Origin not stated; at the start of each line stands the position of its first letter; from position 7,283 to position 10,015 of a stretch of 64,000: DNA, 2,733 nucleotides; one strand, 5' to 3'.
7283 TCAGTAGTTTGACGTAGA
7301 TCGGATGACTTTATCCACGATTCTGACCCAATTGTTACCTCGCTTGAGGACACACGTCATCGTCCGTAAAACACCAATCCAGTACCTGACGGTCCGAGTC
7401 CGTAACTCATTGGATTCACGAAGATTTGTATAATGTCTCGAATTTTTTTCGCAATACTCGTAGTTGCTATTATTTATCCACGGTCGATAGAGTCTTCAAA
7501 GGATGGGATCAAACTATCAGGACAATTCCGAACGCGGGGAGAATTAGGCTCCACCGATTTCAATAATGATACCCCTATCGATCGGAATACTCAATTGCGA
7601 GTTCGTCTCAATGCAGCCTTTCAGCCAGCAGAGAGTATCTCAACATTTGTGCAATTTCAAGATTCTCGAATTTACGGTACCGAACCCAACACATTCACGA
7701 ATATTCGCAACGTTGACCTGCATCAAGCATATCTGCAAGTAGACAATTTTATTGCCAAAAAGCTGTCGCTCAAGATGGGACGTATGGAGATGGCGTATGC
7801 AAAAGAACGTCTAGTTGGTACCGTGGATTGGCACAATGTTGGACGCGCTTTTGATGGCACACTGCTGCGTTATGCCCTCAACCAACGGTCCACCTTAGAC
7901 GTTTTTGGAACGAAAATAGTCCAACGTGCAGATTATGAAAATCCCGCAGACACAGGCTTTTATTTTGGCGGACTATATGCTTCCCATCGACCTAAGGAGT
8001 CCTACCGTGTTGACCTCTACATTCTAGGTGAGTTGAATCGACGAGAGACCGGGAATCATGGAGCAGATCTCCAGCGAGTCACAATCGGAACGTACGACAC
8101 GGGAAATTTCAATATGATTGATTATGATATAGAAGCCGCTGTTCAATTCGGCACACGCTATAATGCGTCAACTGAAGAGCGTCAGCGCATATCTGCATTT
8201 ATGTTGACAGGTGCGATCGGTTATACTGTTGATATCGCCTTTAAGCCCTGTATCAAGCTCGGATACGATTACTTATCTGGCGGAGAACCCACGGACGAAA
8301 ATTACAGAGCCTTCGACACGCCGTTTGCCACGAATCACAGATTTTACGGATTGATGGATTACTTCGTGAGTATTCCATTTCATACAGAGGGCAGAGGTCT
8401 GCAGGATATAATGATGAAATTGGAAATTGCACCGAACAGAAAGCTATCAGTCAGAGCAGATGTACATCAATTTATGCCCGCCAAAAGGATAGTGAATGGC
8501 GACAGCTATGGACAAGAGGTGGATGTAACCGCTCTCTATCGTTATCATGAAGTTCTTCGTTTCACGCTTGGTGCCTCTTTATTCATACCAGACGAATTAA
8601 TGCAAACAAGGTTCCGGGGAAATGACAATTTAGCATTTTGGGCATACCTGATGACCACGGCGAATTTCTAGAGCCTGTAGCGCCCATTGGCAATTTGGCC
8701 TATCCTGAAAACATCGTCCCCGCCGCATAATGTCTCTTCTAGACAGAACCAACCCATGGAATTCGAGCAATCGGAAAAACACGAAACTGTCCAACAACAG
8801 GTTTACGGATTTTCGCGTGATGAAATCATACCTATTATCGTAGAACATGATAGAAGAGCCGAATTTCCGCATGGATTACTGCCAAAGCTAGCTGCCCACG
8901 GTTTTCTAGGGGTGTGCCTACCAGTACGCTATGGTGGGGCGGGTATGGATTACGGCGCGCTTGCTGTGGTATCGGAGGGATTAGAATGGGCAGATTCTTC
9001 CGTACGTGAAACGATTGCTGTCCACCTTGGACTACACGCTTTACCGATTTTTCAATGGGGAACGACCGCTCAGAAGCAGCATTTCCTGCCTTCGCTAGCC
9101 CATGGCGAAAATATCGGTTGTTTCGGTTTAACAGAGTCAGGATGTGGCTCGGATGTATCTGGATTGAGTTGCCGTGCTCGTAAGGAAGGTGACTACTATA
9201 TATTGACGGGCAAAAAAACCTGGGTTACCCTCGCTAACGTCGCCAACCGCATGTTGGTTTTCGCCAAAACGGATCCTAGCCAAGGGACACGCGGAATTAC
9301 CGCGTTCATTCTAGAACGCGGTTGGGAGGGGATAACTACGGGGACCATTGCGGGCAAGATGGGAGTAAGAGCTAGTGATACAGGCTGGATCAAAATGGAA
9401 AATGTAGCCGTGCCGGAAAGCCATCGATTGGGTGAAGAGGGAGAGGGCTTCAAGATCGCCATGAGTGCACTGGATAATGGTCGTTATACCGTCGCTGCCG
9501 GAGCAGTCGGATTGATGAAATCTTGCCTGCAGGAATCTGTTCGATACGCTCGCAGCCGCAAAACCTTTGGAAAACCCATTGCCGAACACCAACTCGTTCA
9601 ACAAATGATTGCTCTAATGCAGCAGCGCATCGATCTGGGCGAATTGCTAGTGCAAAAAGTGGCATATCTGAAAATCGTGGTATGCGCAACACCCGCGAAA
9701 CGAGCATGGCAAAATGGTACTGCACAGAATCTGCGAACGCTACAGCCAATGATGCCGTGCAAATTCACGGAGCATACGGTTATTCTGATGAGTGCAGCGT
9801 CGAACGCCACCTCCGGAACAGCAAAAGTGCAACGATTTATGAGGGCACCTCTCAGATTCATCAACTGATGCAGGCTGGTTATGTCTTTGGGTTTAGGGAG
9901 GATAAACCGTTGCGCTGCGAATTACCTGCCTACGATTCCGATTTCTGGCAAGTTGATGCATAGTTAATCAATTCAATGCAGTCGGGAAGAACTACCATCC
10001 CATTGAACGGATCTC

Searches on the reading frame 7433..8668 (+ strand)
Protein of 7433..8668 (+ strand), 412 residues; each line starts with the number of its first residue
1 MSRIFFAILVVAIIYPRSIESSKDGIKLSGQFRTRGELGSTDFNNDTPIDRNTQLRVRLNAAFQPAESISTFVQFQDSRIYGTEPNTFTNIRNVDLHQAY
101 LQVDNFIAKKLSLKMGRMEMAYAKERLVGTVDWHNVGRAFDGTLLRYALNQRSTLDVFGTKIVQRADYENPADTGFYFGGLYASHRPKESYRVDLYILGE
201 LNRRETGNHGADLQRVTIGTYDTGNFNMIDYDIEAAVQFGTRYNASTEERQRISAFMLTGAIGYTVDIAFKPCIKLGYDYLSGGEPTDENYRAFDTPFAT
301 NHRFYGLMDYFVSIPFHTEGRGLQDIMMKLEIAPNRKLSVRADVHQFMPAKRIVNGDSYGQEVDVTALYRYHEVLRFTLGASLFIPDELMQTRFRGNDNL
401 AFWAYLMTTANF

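Call 53: search_protein_families(library=pfam, proteins=[window:7433-8668:+], max_evalue=0.001)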
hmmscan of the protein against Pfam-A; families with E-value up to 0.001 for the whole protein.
window:7433-8668:+ (412 aa): 2 families
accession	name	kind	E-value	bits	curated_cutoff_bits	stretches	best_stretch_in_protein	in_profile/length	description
PF13372.12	Alginate_exp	-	3.5e-39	135.1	25.2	1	28-348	5-323/395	Alginate export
PF13505.12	OMP_b-brl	-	0.00017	22.2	28.7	0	30-96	20-87/175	Outer membrane protein beta-barrel domain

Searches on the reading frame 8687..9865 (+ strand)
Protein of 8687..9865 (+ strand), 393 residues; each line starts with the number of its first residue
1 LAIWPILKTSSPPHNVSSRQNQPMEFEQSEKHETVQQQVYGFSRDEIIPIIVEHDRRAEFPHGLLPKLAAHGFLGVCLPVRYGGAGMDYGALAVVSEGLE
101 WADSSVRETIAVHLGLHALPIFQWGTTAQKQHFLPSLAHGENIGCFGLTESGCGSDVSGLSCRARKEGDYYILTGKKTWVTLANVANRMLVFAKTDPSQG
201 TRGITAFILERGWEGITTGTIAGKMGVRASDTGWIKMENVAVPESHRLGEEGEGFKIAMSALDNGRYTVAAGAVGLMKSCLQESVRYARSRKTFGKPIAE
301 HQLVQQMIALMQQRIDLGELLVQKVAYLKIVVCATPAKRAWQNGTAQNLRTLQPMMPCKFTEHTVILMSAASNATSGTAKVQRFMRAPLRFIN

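Call 53: search_protein_families(library=pfam, proteins=[window:8687-9865:+], max_evalue=0.001)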
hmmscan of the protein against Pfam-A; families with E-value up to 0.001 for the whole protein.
window:8687-9865:+ (393 aa): 4 families
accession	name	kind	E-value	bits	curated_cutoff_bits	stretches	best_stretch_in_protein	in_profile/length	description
PF02771.21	Acyl-CoA_dh_N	-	1.3e-28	100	22.9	1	29-141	1-113/113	Acyl-CoA dehydrogenase, N-terminal domain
PF00441.29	Acyl-CoA_dh_1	-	7.2e-22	78.6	22.4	1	252-328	1-77/150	Acyl-CoA dehydrogenase, C-terminal domain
PF02770.24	Acyl-CoA_dh_M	-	2e-20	73.2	33.3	1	145-240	1-97/97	Acyl-CoA dehydrogenase, middle domain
PF08028.16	Acyl-CoA_dh_2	-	6.4e-07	30.2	22.7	1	268-332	2-68/134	Acyl-CoA dehydrogenase, C-terminal domain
